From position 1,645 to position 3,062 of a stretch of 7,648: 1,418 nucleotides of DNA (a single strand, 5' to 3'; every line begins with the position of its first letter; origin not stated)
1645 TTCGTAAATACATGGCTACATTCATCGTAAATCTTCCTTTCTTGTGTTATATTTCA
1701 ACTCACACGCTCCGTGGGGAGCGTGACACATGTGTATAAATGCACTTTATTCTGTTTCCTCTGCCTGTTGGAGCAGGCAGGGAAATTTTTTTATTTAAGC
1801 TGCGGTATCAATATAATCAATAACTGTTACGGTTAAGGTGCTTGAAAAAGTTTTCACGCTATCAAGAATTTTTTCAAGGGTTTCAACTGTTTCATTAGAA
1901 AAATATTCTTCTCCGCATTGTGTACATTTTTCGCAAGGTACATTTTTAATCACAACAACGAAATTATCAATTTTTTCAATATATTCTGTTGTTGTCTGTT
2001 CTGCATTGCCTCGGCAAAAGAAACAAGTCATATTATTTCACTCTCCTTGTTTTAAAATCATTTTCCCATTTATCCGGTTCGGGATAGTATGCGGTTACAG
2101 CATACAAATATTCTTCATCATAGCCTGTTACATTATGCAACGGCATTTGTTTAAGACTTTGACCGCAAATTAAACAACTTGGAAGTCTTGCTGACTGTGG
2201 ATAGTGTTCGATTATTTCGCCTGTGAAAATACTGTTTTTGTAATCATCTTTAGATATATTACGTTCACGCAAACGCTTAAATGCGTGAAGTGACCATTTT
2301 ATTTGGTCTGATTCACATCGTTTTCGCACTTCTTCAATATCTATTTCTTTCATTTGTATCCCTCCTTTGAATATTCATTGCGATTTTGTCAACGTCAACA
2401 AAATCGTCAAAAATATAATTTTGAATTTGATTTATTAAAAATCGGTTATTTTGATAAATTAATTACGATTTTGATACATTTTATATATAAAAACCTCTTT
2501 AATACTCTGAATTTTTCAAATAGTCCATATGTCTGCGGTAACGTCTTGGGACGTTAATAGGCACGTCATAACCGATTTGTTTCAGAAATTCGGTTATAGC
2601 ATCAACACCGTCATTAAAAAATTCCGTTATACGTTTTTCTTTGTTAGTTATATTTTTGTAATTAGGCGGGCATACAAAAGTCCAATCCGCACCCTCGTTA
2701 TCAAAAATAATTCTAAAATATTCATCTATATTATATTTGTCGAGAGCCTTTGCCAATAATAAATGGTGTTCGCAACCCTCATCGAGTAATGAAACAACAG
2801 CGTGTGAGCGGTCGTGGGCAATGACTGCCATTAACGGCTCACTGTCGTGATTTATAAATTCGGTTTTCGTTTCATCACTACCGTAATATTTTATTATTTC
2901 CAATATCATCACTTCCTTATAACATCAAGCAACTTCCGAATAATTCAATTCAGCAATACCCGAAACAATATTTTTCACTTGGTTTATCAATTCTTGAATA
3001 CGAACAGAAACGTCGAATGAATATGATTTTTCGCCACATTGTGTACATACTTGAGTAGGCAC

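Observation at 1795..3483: Duplicated DUF4258-like / HTH-less zinc-ribbon gene pairs in the integrase-repressor gap: candidate prophage defence or non-canonical toxin-antitoxin island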

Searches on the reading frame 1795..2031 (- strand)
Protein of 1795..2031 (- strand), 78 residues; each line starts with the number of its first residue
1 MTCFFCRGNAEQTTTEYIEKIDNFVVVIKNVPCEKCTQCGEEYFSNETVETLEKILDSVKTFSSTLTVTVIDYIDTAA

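Call 3: search_protein_families(library=pfam, proteins=[window:1795-2031:-], max_evalue=0.1)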
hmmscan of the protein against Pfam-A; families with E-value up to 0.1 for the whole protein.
window:1795-2031:- (78 aa): 3 families
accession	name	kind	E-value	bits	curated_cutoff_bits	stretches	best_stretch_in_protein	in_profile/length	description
PF14122.12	YokU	-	0.0015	18.9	27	1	3-57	2-59/87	YokU-like protein, putative antitoxin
PF15731.11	MqsA_antitoxin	-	0.0078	16.8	30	1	2-63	2-61/131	Antitoxin component of bacterial toxin-antitoxin system, MqsA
PF07293.16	DUF1450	-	0.076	13.2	30.1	0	5-45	7-49/75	Protein of unknown function (DUF1450)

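Call 4: search_protein_families(library=ncbifam, proteins=[window:1795-2031:-], max_evalue=0.1)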
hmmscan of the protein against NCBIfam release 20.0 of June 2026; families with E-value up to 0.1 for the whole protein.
window:1795-2031:- (78 aa): 4 families
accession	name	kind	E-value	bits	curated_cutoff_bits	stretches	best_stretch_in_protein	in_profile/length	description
TIGR03831.1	YgiT_finger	domain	4.1e-12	46.2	20.2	1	3-46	1-45/46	YgiT-type zinc finger protein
TIGR03829.1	YokU_near_AblA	hypoth_equivalog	1.5e-05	25.2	90.85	1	3-58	2-60/89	YokU family protein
TIGR03830.1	CxxCG_CxxCG_HTH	subfamily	7.4e-05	22.5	61.8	1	3-61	1-59/127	type II TA system antitoxin MqsA family protein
NF041197.2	CxxC_Se_CxxC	equivalog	0.0029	17.7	40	0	35-56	20-41/53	dual CXXC motif small (seleno)protein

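Call 5: search_protein_families(library=padloc, proteins=[window:1795-2031:-], max_evalue=0.1)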
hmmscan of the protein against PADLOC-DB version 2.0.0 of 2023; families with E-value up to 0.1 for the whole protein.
window:1795-2031:- (78 aa): 0 families

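Call 64: search_protein_families(library=phrogs, proteins=[window:1795-2031:-], max_evalue=0.001)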
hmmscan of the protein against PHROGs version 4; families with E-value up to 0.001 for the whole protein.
window:1795-2031:- (78 aa): 1 family
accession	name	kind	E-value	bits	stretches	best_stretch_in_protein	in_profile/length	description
phrog_29304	-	unknown function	6.6e-20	72.1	1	1-76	2-76/77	-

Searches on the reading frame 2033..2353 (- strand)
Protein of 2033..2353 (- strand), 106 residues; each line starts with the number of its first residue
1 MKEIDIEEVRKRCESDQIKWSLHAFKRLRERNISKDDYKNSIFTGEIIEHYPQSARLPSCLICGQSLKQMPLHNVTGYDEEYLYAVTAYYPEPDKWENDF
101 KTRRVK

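Call 3: search_protein_families(library=pfam, proteins=[window:2033-2353:-], max_evalue=0.1)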
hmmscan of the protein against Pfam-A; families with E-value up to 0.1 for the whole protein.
window:2033-2353:- (106 aa): 1 family
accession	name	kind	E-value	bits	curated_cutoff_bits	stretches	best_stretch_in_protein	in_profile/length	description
PF14076.12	DUF4258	-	6.4e-19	68.5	25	1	20-89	1-70/71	Domain of unknown function (DUF4258)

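Call 4: search_protein_families(library=ncbifam, proteins=[window:2033-2353:-], max_evalue=0.1)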
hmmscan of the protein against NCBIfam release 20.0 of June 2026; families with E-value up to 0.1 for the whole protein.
window:2033-2353:- (106 aa): 1 family
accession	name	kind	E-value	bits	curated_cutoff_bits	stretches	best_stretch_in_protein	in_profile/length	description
TIGR02530.1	flg_new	equivalog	0.0053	17.5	83.2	1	11-38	8-35/96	TIGR02530 family flagellar biosynthesis protein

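Call 5: search_protein_families(library=padloc, proteins=[window:2033-2353:-], max_evalue=0.1)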
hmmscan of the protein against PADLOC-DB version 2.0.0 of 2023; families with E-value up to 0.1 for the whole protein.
window:2033-2353:- (106 aa): 0 families

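Call 9: search_solved_structures(query=window:2033-2353:-, max_evalue=10, show_alignments=2)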
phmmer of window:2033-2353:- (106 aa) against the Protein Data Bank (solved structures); distinct sequences matched with E-value up to 10: 14.
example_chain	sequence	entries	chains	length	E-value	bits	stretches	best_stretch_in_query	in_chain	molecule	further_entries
8pjr_A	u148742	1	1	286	1.3e-12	51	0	72-97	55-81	SAKe6AC-LB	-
7pvp_A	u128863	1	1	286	6.9e-12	48.6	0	72-97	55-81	SAKe6BC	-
7on6_A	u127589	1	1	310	2.9e-07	33.7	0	80-104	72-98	SAKe6AE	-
8pjw_A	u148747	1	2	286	9.8e-07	32.1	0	67-98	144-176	SAKe6FE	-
8pjy_A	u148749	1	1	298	3.6e-06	30.2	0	72-97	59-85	SAKe6EEref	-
7onc_A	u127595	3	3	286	4.6e-06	29.9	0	72-97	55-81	SAKe6BE | S6BE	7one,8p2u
7ona_A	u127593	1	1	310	5.7e-05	26.4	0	80-97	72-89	SAKe6AC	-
7op4_A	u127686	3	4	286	5.8e-05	26.3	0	72-97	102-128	SAKe6BE-3HH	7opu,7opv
8pjz_A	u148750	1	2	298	6.1e-05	26.3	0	72-97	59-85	SAKe6EEtal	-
8pjs_A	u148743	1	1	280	0.00012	25.3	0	74-97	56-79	SAKeCEref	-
8pjv_A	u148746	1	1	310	0.00037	23.8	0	80-97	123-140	SAKe6DR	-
8pjt_A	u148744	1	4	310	0.00044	23.5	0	80-97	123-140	SAKe6DEref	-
8pjx_A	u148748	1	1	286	0.0039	20.5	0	71-97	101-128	SAKe6FR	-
8pjq_A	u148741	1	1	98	0.074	16.4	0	72-97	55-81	SAKe2BE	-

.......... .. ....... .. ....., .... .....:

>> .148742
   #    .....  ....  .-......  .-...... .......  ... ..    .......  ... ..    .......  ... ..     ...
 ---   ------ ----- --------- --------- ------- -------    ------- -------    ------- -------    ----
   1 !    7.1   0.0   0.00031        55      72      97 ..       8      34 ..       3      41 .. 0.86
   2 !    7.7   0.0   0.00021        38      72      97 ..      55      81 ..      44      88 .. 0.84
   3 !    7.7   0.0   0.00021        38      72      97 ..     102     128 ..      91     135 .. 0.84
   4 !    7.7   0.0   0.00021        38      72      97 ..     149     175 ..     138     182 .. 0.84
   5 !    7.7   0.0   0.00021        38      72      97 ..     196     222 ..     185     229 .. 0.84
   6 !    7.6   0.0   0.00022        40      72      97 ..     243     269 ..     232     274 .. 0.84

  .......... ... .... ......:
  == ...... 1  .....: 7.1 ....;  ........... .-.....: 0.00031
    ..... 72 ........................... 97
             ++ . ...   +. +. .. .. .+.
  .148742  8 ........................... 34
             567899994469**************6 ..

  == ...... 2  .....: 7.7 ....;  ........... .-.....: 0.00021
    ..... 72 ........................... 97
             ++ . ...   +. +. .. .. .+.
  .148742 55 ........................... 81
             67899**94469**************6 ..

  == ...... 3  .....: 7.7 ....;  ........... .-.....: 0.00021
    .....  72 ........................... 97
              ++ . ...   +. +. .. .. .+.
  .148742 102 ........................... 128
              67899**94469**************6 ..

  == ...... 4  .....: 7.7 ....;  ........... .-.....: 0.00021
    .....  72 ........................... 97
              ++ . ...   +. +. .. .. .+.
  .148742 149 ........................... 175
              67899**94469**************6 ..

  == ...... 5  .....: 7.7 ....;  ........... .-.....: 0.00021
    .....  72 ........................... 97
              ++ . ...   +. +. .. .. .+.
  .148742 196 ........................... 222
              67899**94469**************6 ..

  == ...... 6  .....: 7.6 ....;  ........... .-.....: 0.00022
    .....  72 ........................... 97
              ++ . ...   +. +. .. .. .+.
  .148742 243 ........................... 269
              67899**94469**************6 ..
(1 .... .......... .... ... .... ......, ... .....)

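Call 27: find_homologous_proteins(query=window:2033-2353:-, max_evalue=0.001)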
Query window:2033-2353:- (106 aa): 10 proteins with E <= 0.001 among 13 candidates.
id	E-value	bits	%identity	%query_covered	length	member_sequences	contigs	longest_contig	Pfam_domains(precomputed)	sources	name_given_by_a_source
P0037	5.2e-66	237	98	100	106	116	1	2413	PF14076.13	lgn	-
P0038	6.8e-66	237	99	100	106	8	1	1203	PF14076.13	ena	-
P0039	1.6e-39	152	62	94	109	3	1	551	PF14076.13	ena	-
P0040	3.1e-38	148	61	94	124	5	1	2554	PF14076.13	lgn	-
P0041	2.2e-36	142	62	95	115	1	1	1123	PF14076.13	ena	-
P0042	5.3e-34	134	57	95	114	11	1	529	PF14076.13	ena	-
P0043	1.3e-26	111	61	79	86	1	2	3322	PF14076.13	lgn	-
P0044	3.7e-21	93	100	43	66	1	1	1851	-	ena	-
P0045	7.0e-20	89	81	51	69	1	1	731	-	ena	-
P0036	2.8e-19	87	57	77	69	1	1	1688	PF14076.13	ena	-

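Call 64: search_protein_families(library=phrogs, proteins=[window:2033-2353:-], max_evalue=0.001)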
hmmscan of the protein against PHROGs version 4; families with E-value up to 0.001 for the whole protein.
window:2033-2353:- (106 aa): 0 families

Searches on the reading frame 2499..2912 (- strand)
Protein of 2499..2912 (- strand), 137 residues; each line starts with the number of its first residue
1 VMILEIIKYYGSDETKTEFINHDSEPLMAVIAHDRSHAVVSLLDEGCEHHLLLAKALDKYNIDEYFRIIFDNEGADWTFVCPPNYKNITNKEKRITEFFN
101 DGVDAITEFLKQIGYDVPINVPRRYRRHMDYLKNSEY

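Call 3: search_protein_families(library=pfam, proteins=[window:2499-2912:-], max_evalue=0.1)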
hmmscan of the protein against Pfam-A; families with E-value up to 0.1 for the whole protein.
window:2499-2912:- (137 aa): 0 families

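Call 4: search_protein_families(library=ncbifam, proteins=[window:2499-2912:-], max_evalue=0.1)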
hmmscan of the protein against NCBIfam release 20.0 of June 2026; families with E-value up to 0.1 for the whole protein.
window:2499-2912:- (137 aa): 1 family
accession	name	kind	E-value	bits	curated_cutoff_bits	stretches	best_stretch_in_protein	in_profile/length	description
NF045961.1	MAG5150_fam_LP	equivalog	0.086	12.2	80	1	32-101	229-296/331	MAG5150 family histidine triad lipoprotein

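Call 5: search_protein_families(library=padloc, proteins=[window:2499-2912:-], max_evalue=0.1)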
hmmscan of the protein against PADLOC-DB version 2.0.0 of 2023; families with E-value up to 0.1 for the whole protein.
window:2499-2912:- (137 aa): 1 family
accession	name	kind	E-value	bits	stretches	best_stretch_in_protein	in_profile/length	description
PDLC01513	Cas8a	-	0.0013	16.4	1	28-110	22-99/327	CAS-I-A; effector_LS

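Call 49: search_protein_representatives(protein=window:2499-2909:-)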
Query: 136 residues. Proteins with E-value up to 0.001 (for the whole library): 99; up to 1e-10: 66; up to 1e-30: 13. The best 99 are listed.
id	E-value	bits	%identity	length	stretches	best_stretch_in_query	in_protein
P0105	9.7e-74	262.3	95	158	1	1-122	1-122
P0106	3.3e-73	260.6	80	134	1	4-136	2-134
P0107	1.4e-59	216.5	94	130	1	1-102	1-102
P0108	9.2e-46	171.7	96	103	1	58-136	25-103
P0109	1.9e-37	144.8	96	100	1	3-72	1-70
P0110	6.7e-36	139.8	56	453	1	5-130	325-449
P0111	1.1e-35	139.0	96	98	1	3-70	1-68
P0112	1.7e-35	138.5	97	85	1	3-69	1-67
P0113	9.7e-35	136.0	51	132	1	4-132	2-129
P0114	1.5e-32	128.9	48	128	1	7-131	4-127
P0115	3.1e-32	127.9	92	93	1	65-125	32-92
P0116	2.3e-31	125.1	94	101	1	2-64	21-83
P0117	6.3e-31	123.7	49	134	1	8-131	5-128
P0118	3.4e-30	121.3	44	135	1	8-134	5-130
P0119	7.4e-29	116.9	58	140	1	27-125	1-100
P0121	6.3e-28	113.9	42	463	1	7-132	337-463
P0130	3.3e-22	95.4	57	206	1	59-132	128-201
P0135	3.7e-19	85.5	37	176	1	19-128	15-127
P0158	2.1e-14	70.1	36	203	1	20-126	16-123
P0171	2.1e-10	57.2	31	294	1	18-127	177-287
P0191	3.7e-06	43.4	26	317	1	33-128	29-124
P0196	1.3e-05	41.6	25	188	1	9-126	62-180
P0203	4.1e-04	36.8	45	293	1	22-74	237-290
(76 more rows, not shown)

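Call 52: search_protein_families(library=pfam, proteins=[P0110, P0121, P0171, P0191, P0203, P0130, P0158, P0196, P0135], max_evalue=0.01)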
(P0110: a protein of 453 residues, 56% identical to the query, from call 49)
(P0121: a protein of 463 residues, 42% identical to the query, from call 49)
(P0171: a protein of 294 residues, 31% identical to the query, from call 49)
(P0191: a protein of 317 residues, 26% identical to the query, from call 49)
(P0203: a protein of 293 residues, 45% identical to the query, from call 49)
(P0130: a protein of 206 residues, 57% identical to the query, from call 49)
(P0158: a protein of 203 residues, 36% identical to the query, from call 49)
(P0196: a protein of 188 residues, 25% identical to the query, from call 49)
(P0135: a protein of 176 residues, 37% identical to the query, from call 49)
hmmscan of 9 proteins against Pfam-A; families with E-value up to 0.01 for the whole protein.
P0110 (453 aa): 27 families (the best 25 are shown)
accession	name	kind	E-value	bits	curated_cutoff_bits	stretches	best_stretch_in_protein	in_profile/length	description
PF01381.28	HTH_3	-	7.9e-57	189.6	23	4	7-61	1-55/55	Helix-turn-helix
PF13560.12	HTH_31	-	3.1e-35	120.7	27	3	95-151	2-58/64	Helix-turn-helix domain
PF12844.13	HTH_19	-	4.6e-29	100.6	30.2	4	96-154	1-58/64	Helix-turn-helix domain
PF13443.12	HTH_26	-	1.3e-24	86.7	22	3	262-311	2-53/63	Cro/C1-type HTH DNA-binding domain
PF13744.12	HTH_37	-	8.6e-11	41.9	27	0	6-39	22-55/80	Helix-turn-helix domain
PF13384.12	HTH_23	-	2e-09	37.4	24.6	0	193-213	17-37/50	Homeodomain-like domain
PF15731.11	MqsA_antitoxin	-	4.6e-09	36.9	30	1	172-221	61-110/131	Antitoxin component of bacterial toxin-antitoxin system, MqsA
PF20432.4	Xre-like-HTH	-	1.6e-08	35.2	25.8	1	186-216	16-47/63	Antitoxin Xre-like helix-turn-helix domain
PF00376.29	MerR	-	1.9e-07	31.2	28.2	1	198-216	4-22/38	MerR family regulatory protein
PF13518.12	HTH_28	-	2.8e-07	30.9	25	0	193-213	13-32/52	Helix-turn-helix domain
PF13413.12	HTH_25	-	3.4e-06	27.2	24.6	0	99-133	2-35/62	Helix-turn-helix domain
PF13412.12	HTH_24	-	9.2e-06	25.6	21.9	0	194-213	18-37/48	Winged helix-turn-helix DNA-binding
PF08281.18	Sigma70_r4_2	-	1.5e-05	25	25.7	0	14-35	25-46/54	Sigma-70, region 4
PF08279.18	HTH_11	-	2.5e-05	24.5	25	0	188-213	9-35/55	HTH domain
PF12728.13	HTH_17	-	5e-05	23.9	27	0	194-213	2-21/51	Helix-turn-helix domain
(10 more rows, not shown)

P0121 (463 aa): 3 families
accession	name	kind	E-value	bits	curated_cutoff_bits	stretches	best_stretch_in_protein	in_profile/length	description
PF00664.28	ABC_membrane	-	9.8e-16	58.7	28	1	3-103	173-273/274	ABC transporter transmembrane region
PF00005.33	ABC_tran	-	7.4e-13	49.7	25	1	206-261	80-137/137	ABC transporter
PF02463.25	SMC_N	-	1.1e-06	28.6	40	1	149-303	110-211/220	RecF/RecN/SMC N terminal domain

P0171 (294 aa): 1 family
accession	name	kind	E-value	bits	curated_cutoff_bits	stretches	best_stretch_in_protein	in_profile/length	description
PF06131.16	DUF963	-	0.0034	17.2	21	0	98-113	11-32/36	Schizosaccharomyces pombe repeat of unknown function (DUF963)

P0191 (317 aa): 0 families

P0203 (293 aa): 1 family
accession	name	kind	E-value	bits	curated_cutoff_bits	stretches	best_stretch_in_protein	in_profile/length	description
PF13521.12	AAA_28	-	0.0021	18.8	27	1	14-121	54-162/164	AAA domain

P0130 (206 aa): 1 family
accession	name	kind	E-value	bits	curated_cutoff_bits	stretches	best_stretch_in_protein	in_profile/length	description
PF05598.16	DUF772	-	7.9e-07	29.4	23.1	1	65-92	1-28/74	Transposase domain (DUF772)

P0158 (203 aa): 0 families

P0196 (188 aa): 2 families
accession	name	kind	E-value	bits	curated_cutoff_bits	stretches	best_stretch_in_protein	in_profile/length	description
PF00013.35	KH_1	-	1.2e-09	38.3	21.5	1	21-74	3-62/66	KH domain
PF22675.2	KH-I_KHDC4-BBP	-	0.0006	20.1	30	1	29-62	8-41/76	KHDC4/BBP-like, KH-domain type I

P0135 (176 aa): 0 families

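Call 64: search_protein_families(library=phrogs, proteins=[window:2499-2909:-], max_evalue=0.001)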
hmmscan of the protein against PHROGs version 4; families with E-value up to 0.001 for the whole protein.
window:2499-2909:- (136 aa): 0 families

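Call 77: find_related_loci(query=A6, collection=viral_contigs, flank=3000)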
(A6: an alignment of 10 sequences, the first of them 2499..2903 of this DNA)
Query A6 (134 aa) in viral_contigs; peptide patterns used: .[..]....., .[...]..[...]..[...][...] (x = any residue, [..] = any of these).
78 stretches matched a pattern; 56 encode a relative of the query (tblastn E <= 1e-3); 56 distinct loci.
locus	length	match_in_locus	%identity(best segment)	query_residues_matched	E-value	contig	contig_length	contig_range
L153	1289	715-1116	99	1-134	1e-96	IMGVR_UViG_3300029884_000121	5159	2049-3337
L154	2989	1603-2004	99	1-134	2e-91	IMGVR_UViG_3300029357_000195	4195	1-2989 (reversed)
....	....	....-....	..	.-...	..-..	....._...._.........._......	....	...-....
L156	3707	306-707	99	1-134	2e-89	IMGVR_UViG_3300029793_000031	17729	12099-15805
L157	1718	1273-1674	99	1-134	3e-94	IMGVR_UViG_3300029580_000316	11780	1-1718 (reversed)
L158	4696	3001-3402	99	1-134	1e-89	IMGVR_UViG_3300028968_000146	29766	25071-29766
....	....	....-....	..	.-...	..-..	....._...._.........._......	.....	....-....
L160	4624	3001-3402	99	1-134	2e-89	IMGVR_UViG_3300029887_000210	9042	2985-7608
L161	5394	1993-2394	99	1-134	2e-89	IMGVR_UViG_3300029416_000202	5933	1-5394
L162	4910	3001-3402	98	1-134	5e-89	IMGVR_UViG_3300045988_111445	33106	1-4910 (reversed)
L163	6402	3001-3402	98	1-134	7e-89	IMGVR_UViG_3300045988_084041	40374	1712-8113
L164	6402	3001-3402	99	1-134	8e-89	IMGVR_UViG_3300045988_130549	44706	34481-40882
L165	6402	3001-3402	98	1-134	8e-89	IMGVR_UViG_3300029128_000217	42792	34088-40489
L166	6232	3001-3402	97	1-134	2e-88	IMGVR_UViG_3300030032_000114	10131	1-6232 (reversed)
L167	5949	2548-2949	97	1-134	2e-88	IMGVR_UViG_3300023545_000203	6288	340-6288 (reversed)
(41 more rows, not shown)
